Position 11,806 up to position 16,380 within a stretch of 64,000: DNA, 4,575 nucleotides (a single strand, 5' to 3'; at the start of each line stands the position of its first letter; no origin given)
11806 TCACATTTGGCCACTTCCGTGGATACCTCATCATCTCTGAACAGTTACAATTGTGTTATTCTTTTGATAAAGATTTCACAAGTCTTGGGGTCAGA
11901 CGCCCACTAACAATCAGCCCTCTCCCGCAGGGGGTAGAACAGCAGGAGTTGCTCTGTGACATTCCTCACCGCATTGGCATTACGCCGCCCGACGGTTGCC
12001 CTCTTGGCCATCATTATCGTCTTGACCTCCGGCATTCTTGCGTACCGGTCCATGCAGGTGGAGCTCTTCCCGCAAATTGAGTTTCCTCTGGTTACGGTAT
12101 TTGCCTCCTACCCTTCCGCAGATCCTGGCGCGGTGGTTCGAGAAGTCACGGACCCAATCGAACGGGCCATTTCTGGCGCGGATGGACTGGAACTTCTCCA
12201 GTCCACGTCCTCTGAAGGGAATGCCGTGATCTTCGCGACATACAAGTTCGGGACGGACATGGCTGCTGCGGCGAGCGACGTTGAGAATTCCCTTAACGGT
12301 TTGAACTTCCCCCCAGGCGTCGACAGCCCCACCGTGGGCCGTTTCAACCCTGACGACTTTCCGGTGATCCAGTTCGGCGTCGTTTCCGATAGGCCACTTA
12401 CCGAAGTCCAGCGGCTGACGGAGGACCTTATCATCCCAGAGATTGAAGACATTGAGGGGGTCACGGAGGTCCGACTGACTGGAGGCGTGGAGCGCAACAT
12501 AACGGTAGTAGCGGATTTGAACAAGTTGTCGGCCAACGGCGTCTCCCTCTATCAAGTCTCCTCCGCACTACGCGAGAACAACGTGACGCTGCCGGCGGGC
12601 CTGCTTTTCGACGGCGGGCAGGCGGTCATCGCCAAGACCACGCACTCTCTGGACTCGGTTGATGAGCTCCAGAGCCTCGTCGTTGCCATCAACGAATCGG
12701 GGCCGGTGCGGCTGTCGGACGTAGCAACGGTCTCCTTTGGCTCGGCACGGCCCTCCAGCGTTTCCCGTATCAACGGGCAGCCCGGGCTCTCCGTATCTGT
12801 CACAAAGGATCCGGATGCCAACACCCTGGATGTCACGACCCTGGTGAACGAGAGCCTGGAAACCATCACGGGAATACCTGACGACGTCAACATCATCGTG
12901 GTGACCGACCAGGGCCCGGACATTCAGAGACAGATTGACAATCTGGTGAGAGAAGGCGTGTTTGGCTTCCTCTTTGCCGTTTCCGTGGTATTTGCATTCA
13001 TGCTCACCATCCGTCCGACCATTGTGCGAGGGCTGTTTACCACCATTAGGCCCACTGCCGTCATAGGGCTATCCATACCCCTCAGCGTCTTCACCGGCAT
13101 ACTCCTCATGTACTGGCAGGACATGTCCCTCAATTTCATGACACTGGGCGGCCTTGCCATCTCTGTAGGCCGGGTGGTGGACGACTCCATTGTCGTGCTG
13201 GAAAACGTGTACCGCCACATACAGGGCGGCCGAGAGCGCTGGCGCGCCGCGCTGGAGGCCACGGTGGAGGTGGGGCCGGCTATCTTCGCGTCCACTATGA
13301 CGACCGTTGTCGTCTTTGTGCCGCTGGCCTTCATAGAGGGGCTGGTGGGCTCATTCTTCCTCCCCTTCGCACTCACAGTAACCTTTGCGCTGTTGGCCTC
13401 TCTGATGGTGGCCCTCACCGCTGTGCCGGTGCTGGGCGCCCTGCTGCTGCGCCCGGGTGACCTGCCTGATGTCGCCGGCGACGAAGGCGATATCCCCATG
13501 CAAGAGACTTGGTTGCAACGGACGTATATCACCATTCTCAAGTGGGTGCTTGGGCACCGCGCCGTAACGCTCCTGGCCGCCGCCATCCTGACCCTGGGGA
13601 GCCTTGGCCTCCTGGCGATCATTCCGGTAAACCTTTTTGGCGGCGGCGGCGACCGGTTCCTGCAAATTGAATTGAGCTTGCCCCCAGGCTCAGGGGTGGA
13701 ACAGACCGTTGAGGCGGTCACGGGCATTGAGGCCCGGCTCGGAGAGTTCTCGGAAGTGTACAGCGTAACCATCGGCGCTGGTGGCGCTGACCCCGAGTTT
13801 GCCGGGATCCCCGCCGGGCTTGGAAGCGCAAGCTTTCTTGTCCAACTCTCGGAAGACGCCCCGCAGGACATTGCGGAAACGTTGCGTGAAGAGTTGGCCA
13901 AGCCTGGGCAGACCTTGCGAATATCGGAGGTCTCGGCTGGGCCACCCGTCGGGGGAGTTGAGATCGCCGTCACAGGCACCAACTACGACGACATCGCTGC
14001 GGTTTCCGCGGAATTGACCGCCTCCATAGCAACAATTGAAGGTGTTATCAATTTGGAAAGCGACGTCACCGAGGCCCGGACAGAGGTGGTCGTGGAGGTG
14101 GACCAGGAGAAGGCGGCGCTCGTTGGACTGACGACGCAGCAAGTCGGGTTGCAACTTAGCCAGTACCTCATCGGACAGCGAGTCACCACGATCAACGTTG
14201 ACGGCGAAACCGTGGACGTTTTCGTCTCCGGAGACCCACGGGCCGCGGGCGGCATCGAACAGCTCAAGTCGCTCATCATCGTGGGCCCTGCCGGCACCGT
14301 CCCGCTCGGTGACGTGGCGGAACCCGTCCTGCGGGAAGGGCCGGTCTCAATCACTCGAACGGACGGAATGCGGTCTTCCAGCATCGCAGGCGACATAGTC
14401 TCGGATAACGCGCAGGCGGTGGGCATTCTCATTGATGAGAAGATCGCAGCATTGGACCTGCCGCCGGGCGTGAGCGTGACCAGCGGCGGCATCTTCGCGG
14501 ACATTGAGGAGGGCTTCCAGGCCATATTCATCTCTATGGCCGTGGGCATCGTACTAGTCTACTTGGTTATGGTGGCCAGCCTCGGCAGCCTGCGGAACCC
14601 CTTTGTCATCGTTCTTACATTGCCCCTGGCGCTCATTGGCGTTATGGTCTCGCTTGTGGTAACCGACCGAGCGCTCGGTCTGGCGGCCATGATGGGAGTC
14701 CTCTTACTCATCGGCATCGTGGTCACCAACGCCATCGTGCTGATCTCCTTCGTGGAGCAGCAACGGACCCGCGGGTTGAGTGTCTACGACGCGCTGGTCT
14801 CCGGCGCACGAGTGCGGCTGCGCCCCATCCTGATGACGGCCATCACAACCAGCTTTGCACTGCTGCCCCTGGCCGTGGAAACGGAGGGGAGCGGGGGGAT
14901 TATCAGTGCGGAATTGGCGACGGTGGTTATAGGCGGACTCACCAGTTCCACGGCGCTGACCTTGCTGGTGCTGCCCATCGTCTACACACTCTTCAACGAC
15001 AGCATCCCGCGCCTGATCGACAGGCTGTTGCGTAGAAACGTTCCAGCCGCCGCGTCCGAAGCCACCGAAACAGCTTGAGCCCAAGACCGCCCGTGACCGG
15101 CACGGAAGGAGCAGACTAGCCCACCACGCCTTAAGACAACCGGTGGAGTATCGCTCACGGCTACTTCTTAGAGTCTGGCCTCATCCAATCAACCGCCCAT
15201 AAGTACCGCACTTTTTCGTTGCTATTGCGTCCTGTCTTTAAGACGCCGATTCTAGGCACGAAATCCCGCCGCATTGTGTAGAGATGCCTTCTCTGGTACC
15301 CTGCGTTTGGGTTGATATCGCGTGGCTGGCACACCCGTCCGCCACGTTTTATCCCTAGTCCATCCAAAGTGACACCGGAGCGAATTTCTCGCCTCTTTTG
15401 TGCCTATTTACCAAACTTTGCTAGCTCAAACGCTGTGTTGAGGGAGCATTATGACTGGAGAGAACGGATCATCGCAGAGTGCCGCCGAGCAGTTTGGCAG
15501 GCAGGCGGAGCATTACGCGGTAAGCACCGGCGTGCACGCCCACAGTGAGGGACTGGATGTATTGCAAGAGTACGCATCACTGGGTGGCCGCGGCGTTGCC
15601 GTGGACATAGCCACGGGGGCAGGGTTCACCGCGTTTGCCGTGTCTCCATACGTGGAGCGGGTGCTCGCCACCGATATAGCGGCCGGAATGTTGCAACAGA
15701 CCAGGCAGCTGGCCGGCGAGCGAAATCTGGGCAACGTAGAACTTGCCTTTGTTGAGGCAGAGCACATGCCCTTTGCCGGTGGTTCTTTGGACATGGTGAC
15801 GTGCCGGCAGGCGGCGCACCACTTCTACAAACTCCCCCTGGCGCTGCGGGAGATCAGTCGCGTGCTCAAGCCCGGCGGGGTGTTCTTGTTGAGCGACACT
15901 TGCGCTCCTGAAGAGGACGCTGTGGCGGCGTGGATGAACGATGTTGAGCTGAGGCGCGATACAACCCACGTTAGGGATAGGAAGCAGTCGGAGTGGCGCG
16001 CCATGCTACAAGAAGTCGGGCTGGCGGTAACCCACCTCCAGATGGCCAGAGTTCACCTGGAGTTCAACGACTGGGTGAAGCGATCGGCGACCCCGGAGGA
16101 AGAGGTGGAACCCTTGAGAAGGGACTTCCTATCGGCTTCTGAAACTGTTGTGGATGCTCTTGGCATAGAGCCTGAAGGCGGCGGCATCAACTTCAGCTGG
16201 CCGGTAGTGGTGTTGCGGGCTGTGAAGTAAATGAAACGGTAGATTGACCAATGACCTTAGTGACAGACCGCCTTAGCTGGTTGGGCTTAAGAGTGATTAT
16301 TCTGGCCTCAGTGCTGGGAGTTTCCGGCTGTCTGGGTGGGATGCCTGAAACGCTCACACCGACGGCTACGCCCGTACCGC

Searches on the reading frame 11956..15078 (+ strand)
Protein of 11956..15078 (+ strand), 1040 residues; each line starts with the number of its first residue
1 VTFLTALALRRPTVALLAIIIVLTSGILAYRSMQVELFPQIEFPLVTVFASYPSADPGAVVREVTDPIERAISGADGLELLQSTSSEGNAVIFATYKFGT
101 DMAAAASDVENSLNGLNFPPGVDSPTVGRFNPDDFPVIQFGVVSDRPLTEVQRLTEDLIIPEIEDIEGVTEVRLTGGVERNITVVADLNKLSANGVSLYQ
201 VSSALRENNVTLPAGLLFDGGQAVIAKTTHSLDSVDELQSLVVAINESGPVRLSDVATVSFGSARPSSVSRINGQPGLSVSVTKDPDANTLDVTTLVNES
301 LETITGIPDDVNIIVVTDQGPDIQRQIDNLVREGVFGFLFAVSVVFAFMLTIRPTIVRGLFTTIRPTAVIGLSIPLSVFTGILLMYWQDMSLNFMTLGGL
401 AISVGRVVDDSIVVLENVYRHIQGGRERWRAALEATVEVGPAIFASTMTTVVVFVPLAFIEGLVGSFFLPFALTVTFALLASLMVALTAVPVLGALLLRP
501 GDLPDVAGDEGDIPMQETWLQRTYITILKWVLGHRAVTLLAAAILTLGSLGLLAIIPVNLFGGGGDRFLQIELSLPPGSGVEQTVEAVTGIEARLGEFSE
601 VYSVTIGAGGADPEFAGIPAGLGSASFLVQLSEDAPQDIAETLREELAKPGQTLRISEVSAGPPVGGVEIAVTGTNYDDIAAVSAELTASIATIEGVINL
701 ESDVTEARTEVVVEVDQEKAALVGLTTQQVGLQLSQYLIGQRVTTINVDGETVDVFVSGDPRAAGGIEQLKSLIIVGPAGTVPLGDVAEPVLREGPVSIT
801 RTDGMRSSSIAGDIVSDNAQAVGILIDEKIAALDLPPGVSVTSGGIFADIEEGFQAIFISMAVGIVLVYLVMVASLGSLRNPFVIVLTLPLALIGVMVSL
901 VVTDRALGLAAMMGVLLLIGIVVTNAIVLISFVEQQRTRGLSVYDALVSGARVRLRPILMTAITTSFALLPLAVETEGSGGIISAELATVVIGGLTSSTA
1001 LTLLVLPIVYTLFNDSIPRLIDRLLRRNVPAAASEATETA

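Call 15: search_protein_families(library=pfam, proteins=[window:11956-15078:+])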
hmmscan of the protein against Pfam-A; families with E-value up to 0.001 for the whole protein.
window:11956-15078:+ (1040 aa): 1 family
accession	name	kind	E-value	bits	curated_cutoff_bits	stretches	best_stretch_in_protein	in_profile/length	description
PF00873.25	ACR_tran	-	8.4e-208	692.9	28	1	6-1013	3-1020/1021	AcrB/AcrD/AcrF family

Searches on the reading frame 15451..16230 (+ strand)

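Call 15: search_protein_families(library=pfam, proteins=[window:15451-16230:+])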
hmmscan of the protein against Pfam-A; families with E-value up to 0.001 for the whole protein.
window:15451-16230:+ (259 aa): 7 families
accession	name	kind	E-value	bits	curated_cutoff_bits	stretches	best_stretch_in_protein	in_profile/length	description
PF08241.18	Methyltransf_11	-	1.4e-20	74.1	21.2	1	51-146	1-94/95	Methyltransferase domain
PF13649.12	Methyltransf_25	-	1.2e-17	64.8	27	1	51-143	2-97/97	Methyltransferase domain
PF13847.12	Methyltransf_31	-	4.4e-17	62.6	27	1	50-189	7-144/145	Methyltransferase domain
PF01209.24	Ubie_methyltran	-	1.8e-12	47.5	20.1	1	49-154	50-158/233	ubiE/COQ5 methyltransferase family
PF13489.12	Methyltransf_23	-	6.6e-12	45.9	27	1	45-196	31-164/164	Methyltransferase domain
PF08242.18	Methyltransf_12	-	1.4e-11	45.4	30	1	51-145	1-98/98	Methyltransferase domain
PF03141.22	Methyltransf_29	-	3.6e-07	29.6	23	1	36-161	103-224/506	Putative S-adenosyl-L-methionine-dependent methyltransferase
